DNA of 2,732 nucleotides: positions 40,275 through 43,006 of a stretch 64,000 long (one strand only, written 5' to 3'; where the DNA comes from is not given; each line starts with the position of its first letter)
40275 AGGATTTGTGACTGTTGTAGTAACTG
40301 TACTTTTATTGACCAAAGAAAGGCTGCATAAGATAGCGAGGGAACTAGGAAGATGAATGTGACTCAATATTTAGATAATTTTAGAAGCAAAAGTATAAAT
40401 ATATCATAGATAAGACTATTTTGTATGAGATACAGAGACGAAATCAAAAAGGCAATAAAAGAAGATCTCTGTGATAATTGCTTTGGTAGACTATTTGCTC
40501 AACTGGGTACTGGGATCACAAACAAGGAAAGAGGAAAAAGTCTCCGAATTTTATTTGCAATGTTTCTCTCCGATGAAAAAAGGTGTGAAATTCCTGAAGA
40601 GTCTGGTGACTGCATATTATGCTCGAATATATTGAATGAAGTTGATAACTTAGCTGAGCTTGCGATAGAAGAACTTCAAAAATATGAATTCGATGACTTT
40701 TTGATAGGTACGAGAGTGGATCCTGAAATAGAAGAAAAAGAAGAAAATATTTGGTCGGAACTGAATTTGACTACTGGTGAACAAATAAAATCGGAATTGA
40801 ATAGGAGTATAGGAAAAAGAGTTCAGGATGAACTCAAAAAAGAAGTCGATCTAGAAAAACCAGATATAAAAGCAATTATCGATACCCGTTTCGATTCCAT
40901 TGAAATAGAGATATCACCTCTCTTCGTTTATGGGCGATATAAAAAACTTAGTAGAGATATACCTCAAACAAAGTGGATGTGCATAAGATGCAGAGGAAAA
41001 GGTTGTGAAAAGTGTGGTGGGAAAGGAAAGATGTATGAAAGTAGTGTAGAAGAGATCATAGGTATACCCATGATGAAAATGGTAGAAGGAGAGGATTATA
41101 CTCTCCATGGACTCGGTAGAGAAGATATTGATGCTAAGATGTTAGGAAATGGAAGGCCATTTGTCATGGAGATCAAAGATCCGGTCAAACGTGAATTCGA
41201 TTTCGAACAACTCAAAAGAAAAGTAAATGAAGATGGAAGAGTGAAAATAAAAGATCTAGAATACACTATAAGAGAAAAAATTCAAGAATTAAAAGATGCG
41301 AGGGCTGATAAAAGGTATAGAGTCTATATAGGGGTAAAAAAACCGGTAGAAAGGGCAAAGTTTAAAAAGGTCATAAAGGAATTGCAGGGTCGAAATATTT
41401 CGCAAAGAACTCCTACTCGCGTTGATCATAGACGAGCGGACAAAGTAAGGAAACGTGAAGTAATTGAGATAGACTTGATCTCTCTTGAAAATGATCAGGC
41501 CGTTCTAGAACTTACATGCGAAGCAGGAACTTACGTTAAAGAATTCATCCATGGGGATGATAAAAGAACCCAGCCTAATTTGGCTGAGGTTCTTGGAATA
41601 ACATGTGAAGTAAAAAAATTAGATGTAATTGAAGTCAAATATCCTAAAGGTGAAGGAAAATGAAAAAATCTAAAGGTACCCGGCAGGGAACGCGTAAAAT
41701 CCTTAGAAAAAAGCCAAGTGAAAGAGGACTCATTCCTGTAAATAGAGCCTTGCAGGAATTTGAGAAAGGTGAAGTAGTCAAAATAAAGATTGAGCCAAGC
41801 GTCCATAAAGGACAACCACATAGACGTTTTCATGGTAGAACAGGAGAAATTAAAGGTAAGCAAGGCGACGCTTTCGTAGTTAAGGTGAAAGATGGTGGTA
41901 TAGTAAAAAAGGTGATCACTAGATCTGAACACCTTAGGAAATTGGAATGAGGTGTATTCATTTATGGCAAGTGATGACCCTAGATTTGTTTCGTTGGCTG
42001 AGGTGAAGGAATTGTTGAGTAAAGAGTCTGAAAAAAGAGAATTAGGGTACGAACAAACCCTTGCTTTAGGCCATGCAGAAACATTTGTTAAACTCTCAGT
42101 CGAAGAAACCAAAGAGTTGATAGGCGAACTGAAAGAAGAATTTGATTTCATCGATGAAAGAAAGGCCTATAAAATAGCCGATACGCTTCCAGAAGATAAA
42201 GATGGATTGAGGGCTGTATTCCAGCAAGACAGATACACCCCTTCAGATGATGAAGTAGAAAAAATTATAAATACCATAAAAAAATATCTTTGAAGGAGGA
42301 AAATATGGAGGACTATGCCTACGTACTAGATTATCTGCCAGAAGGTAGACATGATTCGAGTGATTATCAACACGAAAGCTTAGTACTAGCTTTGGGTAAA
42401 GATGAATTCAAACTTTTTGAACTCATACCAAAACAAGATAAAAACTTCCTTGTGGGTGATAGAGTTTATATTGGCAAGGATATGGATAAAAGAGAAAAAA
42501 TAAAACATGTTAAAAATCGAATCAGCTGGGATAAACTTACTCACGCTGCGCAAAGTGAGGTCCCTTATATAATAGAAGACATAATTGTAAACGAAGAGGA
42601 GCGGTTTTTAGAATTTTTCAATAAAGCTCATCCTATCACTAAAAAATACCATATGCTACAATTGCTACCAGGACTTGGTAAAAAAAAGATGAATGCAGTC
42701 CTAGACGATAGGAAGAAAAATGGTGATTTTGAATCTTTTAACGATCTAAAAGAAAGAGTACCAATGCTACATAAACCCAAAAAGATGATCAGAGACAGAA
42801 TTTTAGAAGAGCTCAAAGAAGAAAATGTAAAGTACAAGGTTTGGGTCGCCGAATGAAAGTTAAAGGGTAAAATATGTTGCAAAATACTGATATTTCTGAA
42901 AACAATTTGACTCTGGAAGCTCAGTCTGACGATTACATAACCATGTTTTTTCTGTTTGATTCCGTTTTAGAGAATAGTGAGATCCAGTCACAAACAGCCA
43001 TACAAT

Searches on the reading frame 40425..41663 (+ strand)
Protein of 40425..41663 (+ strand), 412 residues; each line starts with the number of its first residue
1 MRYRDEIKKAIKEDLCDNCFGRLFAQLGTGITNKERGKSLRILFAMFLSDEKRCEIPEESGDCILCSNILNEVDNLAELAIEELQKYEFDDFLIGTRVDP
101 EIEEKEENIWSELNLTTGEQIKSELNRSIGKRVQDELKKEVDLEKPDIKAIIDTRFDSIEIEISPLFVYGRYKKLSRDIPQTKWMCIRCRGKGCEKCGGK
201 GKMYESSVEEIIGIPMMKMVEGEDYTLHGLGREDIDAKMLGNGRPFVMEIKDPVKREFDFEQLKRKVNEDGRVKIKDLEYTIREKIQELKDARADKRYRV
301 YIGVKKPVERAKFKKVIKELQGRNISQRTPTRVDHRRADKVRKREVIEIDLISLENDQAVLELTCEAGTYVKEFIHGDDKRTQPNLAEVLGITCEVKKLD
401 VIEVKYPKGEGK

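Call 8: search_protein_families(library=pfam, proteins=[window:40425-41663:+], max_evalue=0.01)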
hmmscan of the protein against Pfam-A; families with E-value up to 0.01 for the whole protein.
window:40425-41663:+ (412 aa): 4 families
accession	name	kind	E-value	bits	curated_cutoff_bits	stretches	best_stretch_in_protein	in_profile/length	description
PF21238.2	Pus10_C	-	1.9e-72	244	27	1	167-404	1-231/232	Pus10, C-terminal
PF22023.1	Pus10_THUMP_arc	-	1.9e-28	98.9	28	1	77-153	2-78/78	Pus10 THUMP domain, archaeal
PF02926.22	THUMP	-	0.0027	18.5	20.6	0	122-157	41-77/84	THUMP domain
PF01509.24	TruB_N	-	0.0032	18.3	27.3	0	333-371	111-149/149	TruB family pseudouridylate synthase (N terminal domain)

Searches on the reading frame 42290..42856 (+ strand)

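Call 8: search_protein_families(library=pfam, proteins=[window:42290-42856:+], max_evalue=0.01)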
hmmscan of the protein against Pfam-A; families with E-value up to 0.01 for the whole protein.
window:42290-42856:+ (188 aa): 3 families
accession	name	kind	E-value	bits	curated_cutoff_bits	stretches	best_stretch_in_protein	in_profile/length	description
PF04919.18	DUF655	-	1e-59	202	22.2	1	6-186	1-180/181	Protein of unknown function (DUF655)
PF12836.13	HHH_3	-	5.8e-05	23.5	27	1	121-155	14-48/65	Helix-hairpin-helix motif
PF14579.12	HHH_6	-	7.8e-05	23.3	25.6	1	123-162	27-66/90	Helix-hairpin-helix motif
